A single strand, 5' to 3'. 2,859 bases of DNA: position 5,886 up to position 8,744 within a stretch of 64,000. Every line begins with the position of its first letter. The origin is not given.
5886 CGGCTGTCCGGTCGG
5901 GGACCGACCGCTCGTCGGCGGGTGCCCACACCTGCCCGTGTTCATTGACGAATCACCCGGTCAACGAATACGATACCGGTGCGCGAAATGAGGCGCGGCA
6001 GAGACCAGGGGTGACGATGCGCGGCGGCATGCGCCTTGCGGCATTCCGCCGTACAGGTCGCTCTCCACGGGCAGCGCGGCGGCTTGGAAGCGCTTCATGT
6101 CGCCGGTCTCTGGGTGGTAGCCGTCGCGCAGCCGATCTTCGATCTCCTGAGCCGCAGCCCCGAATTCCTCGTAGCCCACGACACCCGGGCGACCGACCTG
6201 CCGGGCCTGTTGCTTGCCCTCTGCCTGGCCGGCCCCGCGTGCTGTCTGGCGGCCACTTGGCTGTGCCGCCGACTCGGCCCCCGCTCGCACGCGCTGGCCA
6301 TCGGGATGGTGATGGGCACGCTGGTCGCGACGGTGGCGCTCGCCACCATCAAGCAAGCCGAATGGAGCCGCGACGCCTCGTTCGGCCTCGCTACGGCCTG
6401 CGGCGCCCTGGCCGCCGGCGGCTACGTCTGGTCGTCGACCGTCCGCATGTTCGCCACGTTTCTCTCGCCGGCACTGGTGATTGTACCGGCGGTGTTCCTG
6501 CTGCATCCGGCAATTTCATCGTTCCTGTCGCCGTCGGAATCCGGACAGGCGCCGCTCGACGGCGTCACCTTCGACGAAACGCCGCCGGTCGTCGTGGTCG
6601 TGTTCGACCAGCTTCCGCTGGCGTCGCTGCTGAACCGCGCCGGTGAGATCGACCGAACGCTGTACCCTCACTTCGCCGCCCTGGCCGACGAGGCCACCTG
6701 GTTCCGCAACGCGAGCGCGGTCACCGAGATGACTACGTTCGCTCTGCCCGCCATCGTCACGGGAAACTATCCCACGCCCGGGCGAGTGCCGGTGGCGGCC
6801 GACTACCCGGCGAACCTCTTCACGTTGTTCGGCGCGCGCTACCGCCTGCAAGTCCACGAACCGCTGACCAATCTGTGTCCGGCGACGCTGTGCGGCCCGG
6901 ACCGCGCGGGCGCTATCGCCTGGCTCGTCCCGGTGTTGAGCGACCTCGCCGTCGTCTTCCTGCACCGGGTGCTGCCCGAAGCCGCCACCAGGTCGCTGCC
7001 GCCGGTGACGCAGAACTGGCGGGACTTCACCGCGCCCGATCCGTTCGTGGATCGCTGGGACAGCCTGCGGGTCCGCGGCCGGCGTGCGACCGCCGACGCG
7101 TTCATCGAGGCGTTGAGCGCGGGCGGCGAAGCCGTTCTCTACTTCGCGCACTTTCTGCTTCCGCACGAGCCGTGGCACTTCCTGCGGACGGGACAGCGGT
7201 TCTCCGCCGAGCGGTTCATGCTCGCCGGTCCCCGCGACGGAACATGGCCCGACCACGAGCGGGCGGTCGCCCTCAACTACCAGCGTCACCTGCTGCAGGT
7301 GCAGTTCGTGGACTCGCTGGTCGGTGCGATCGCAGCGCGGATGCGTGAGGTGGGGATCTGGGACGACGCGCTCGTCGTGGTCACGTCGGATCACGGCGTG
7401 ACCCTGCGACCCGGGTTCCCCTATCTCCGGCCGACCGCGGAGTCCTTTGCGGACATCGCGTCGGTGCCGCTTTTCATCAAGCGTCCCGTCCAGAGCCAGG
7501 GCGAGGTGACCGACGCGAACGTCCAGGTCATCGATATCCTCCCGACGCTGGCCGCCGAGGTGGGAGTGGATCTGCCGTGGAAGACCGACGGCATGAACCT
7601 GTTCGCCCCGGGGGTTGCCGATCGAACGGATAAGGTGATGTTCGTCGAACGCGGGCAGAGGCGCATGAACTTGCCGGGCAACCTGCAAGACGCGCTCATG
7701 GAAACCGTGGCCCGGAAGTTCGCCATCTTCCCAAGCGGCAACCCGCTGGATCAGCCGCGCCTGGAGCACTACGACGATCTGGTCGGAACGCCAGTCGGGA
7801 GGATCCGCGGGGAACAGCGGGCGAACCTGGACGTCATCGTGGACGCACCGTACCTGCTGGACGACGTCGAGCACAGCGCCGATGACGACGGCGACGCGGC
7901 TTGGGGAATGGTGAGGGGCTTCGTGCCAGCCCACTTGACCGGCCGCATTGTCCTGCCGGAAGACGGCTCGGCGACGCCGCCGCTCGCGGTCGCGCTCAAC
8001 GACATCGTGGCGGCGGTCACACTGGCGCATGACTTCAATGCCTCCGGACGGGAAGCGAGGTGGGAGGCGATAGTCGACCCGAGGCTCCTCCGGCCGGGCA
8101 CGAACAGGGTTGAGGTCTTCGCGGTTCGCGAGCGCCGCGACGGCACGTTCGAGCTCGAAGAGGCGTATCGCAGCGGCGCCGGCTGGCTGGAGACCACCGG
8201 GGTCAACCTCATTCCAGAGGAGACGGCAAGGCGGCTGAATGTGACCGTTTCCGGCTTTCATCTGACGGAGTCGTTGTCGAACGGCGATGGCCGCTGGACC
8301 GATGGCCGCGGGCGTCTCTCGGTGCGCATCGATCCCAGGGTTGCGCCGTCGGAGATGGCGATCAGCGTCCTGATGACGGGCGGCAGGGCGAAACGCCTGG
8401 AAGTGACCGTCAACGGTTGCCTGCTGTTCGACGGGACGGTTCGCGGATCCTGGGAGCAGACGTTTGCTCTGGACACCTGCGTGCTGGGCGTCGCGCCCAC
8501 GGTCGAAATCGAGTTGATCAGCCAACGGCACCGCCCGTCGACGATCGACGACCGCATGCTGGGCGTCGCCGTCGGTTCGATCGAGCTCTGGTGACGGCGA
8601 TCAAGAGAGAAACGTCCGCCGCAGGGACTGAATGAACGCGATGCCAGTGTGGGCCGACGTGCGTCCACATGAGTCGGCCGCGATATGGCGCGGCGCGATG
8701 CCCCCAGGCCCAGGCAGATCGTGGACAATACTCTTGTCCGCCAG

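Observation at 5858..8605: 20-bp perfect direct repeat brackets a 2.7-kb single-gene segment in the 3' end of a methyltransferase gene (att-like signature without a recombinase)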

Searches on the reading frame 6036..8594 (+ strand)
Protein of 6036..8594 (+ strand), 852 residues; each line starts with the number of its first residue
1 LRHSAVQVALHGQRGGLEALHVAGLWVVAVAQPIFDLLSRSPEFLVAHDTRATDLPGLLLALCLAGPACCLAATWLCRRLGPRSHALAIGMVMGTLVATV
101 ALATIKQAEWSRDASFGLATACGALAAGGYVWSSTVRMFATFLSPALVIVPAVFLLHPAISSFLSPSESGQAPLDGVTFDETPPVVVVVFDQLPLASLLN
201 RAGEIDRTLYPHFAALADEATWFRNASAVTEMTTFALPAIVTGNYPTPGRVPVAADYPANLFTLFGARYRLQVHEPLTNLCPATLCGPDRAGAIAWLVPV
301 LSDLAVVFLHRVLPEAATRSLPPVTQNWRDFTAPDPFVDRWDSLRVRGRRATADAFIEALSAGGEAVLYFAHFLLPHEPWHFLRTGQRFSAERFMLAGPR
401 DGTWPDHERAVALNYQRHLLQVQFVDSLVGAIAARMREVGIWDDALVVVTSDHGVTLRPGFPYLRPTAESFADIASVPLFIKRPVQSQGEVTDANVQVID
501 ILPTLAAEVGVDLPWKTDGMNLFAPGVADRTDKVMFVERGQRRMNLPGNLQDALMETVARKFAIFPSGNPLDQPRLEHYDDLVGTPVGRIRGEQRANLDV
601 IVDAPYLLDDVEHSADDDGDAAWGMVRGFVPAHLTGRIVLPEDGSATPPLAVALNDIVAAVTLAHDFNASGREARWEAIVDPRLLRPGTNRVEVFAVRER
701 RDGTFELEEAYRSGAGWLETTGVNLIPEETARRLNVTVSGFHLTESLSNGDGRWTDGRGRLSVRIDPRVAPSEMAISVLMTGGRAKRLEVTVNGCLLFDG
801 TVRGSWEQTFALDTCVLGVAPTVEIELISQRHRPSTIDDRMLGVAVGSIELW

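Call 8: search_protein_families(library=pfam, proteins=[window:6036-8594:+], max_evalue=0.01)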
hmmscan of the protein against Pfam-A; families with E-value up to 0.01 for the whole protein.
window:6036-8594:+ (852 aa): 2 families
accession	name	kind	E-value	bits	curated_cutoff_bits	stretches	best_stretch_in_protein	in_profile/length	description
PF00884.28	Sulfatase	-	1.8e-14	54.2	25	1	353-507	150-297/301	Sulfatase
PF01663.27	Phosphodiest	-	2.2e-09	37.8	23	2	418-456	184-222/342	Type I phosphodiesterase / nucleotide pyrophosphatase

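Call 10: find_homologous_proteins(query=window:6036-8594:+, max_evalue=0.00001)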
Query window:6036-8594:+ (852 aa): 683 proteins with E <= 0.00001 among 8000 candidates; the best 120 are listed.
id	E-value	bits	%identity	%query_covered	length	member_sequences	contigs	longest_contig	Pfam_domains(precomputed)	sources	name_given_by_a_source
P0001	0.0e+0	1918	99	100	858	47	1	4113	PF01663.28,PF00884.29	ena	-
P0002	0.0e+0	1478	79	99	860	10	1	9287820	PF01663.28,PF00884.29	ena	-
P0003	0.0e+0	1371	72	99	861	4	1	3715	PF01663.28,PF00884.29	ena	-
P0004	0.0e+0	1364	73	99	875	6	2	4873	PF01663.28,PF00884.29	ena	-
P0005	0.0e+0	1264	70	97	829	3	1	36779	PF01663.28,PF00884.29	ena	-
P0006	0.0e+0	1261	69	97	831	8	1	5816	PF01663.28,PF00884.29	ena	-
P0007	0.0e+0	1092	78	74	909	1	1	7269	PF01663.28,PF00884.29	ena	-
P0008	2.7e-287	974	57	98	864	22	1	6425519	PF01663.28,PF00884.29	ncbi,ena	-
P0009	1.6e-283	961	56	99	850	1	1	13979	PF01663.28,PF00884.29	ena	-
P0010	4.2e-279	947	56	99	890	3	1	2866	PF01663.28,PF00884.29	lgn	-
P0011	4.4e-279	946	55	98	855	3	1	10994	PF01663.28,PF00884.29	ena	-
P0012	1.5e-278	945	55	98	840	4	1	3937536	PF01663.28,PF00884.29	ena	-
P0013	1.2e-274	932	55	99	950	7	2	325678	PF01663.28,PF00884.29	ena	-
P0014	1.2e-271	922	54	100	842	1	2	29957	PF01663.28,PF00884.29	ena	-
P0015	1.4e-270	918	56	98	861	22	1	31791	PF01663.28,PF00884.29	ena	-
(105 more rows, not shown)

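Call 12: find_encoding_contigs(protein=P0002, flank=10000, max_places=4)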
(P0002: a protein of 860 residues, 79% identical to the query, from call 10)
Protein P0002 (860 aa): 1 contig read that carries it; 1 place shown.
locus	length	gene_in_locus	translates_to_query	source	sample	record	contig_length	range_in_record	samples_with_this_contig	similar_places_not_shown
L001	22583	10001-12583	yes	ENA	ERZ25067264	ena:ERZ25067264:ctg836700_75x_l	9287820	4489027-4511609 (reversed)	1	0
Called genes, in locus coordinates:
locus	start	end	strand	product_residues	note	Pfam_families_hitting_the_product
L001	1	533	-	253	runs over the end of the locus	PF00121:TIM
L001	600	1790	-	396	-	PF00162:PGK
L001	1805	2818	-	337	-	PF00044:Gp_dh_N, PF02800:Gp_dh_C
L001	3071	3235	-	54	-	-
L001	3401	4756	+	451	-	PF04413:Glycos_transf_N, PF00534:Glycos_transf_1 (weak)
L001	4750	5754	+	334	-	PF02606:LpxK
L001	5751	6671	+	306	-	PF03279:Lip_A_acyltrans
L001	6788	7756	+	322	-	PF00294:PfkB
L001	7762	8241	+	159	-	PF01467:CTP_transf_like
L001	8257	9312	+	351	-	PF01075:Glyco_transf_9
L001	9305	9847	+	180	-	PF04140:ICMT (weak), PF04191:PEMT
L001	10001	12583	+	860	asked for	PF01663:Phosphodiest (weak), PF00884:Sulfatase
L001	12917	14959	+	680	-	-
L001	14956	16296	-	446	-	-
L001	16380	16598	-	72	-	-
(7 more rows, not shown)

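Call 13: find_encoding_contigs(protein=P0001, flank=10000, max_places=10)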
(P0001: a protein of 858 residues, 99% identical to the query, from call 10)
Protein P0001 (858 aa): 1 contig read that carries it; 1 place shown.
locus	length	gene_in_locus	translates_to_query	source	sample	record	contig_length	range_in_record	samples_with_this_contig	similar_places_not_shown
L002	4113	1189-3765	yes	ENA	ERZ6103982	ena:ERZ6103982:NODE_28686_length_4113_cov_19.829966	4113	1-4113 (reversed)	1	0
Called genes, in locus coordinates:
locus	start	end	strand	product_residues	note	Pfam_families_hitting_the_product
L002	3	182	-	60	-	?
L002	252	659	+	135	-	PF13847:Methyltransf_31 (weak), PF13649:Methyltransf_25, PF08241:Methyltransf_11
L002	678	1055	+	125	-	-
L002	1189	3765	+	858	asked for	PF01663:Phosphodiest (faint), PF00884:Sulfatase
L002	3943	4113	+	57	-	?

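Call 14: find_encoding_contigs(protein=P0005, flank=10000, max_places=4)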
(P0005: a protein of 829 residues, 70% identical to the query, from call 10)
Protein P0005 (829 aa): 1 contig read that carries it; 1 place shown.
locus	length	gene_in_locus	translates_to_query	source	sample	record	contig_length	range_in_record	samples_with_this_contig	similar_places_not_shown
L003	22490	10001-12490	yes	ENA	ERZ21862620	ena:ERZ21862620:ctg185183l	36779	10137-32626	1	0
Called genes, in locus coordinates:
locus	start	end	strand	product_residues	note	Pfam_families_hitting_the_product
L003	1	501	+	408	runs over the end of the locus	PF00111:Fer2, PF00970:FAD_binding_6, PF00175:NAD_binding_1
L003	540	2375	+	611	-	PF02543:Carbam_trans_N, PF16861:Carbam_trans_C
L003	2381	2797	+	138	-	PF19588:SxtJ (weak)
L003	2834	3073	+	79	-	PF19451:DUF5989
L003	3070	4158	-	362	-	PF01527:HTH_Tnp_1 (faint), PF13384:HTH_23, PF13518:HTH_28, PF13551:HTH_29, PF13565:HTH_32, PF13358:DDE_3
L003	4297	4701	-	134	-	PF15919:HicB_lk_antitox, PF15970:HicB-like_2 (weak)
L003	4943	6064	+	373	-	PF02424:ApbE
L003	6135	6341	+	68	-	-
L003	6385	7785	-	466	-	PF03841:SelA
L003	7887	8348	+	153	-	-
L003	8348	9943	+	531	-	PF02142:MGS, PF01808:AICARFT_IMPCHas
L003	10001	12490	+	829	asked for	PF01663:Phosphodiest (faint), PF00884:Sulfatase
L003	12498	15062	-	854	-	PF13620:CarboxypepD_reg (weak), PF07715:Plug, PF00593:TonB_dep_Rec_b-barrel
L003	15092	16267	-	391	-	PF04932:Wzy_C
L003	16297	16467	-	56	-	PF03966:Trm112p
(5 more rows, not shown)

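Call 29: find_encoding_contigs(protein=P0003, flank=5000, max_places=3)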
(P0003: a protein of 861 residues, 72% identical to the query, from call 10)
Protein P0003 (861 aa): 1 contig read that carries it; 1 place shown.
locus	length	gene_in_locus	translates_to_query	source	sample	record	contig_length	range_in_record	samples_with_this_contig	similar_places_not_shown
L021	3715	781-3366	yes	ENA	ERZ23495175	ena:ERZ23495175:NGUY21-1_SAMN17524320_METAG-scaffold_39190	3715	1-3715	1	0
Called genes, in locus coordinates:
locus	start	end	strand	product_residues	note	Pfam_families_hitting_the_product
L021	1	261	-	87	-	?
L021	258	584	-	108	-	PF13560:HTH_31 (weak), PF01381:HTH_3 (weak)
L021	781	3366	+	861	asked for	PF01663:Phosphodiest (faint), PF00884:Sulfatase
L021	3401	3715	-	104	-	?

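Call 30: find_encoding_contigs(protein=P0004, flank=5000, max_places=3)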
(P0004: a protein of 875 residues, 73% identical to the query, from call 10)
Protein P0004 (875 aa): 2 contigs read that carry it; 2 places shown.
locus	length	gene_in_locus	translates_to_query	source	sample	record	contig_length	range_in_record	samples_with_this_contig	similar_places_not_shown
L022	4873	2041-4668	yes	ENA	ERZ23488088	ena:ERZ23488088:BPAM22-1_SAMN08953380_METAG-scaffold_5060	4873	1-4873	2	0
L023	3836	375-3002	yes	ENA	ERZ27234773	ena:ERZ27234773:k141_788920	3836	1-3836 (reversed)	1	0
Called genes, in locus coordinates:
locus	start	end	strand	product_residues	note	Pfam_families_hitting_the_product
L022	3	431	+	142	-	?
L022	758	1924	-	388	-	PF13784:Fic_N, PF02661:Fic, PF21248:SoFic-like_C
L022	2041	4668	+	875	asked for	PF01663:Phosphodiest (faint), PF00884:Sulfatase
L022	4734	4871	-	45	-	?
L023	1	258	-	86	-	?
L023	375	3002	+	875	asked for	PF01663:Phosphodiest (faint), PF00884:Sulfatase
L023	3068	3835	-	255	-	?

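Call 31: find_encoding_contigs(protein=P0007, flank=5000, max_places=3)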
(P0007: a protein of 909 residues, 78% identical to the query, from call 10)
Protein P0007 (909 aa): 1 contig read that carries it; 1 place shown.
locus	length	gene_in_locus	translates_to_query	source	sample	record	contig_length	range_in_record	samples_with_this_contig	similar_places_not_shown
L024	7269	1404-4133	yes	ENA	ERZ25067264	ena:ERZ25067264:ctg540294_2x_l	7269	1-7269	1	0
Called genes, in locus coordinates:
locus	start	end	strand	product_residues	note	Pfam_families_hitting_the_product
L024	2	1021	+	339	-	?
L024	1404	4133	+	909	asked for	PF01663:Phosphodiest (weak), PF00884:Sulfatase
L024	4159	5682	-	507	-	-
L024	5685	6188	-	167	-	-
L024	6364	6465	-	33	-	-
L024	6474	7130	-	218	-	-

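Call 33: find_related_loci(query=P0001, collection=genome_contigs, flank=8000)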
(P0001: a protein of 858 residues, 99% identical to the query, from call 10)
Query P0001 (858 aa) in genome_contigs; peptide patterns used: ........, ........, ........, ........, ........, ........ (x = any residue, [..] = any of these).
130 stretches matched a pattern; 19 encode a relative of the query (tblastn E <= 1e-3); 18 distinct loci.
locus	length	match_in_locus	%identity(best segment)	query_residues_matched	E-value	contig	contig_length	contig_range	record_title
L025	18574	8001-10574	98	1-858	0e+0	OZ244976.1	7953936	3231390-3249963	MAG: Vicinamibacterales bacterium isolate 759df215-7f35-4b58-97f0-56a84cd7420d genome assembly, chromosome: 2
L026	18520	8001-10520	53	2-857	0e+0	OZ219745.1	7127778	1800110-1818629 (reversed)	MAG: Vicinamibacterales bacterium isolate d5a9b4ee-eb88-4731-bb2c-80bf662b4d04 genome assembly, chromosome: 2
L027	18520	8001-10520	53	2-857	0e+0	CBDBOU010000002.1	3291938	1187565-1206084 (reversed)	MAG: Vicinamibacterales bacterium isolate 2866737b-c32a-4dfb-a915-985df9d893ca genome assembly, contig: contig_2, whole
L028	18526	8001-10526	52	12-857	0e+0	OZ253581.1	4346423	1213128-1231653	MAG: Vicinamibacterales bacterium isolate ea6a457f-ca14-4499-b623-59ce1cb781d9 genome assembly, chromosome: 1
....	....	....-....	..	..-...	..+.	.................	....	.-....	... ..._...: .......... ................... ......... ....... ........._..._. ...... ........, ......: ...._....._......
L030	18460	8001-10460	51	23-857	0e+0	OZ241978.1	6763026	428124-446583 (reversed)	MAG: Vicinamibacterales bacterium isolate 51a24197-77cf-4160-b0f1-11ac4e34766b genome assembly, chromosome: 1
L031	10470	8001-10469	48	23-857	0e+0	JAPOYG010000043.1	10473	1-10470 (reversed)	MAG: Acidobacteria bacterium isolate COS4_bin_27 NODE_4746_length_10473_cov_47.4319, whole genome shotgun sequence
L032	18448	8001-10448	49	22-857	0e+0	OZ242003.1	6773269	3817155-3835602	MAG: Vicinamibacterales bacterium isolate a81303e6-5222-43c3-8420-e6164aabff0e genome assembly, chromosome: 1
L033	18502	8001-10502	50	11-857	0e+0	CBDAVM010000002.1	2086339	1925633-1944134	MAG: Vicinamibacterales bacterium isolate a7c2027e-4184-4f59-b936-189da53a1eb3 genome assembly, contig: contig_2, whole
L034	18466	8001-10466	51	23-857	0e+0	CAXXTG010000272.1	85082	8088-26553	MAG: Vicinamibacterales bacterium isolate cdfb1a10-b860-4899-88b7-affdfcb54827 genome assembly, contig: contig_272, whol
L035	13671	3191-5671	49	23-857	0e+0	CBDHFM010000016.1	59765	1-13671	MAG: Vicinamibacterales bacterium isolate 1df3f988-940b-40e8-83c1-45d71c881355 genome assembly, contig: contig_9, whole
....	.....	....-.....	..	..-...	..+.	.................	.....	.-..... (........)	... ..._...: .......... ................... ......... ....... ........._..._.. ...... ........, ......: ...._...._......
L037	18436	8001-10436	38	23-857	2e-142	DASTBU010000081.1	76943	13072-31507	MAG TPA_asm: Vicinamibacterales bacterium isolate SMAG_U774 k141_22566, whole genome shotgun sequence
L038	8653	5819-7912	35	24-710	5e-113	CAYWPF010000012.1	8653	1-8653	MAG TPA_asm: uncultured Enterobacteriaceae bacterium isolate SRP092796_co2_762 genome assembly, contig: k141_6378806, wh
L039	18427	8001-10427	38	26-703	1e-87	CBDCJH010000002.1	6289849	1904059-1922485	MAG: Acidobacteriota bacterium isolate c5bec7bd-8743-43d4-8d4a-7f4ec31ca422 genome assembly, contig: contig_2, whole gen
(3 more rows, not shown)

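Call 67: search_protein_families(library=ncbifam, proteins=[P0001], max_evalue=0.001)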
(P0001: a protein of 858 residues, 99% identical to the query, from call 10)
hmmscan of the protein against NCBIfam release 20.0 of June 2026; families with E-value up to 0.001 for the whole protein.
P0001 (858 aa): 3 families
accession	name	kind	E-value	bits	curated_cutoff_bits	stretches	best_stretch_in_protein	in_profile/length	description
TIGR03417.1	chol_sulfatase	equivalog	9.2e-14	51.2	433.45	1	425-531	256-363/500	choline-sulfatase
NF045661.1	HdlasePehA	equivalog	1.4e-11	43.7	900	1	429-529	289-389/506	phosphoric/sulfuric ester hydrolase PehA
NF010322.0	PRK13759.1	equivalog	3.3e-10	39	481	1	425-529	271-377/486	arylsulfatase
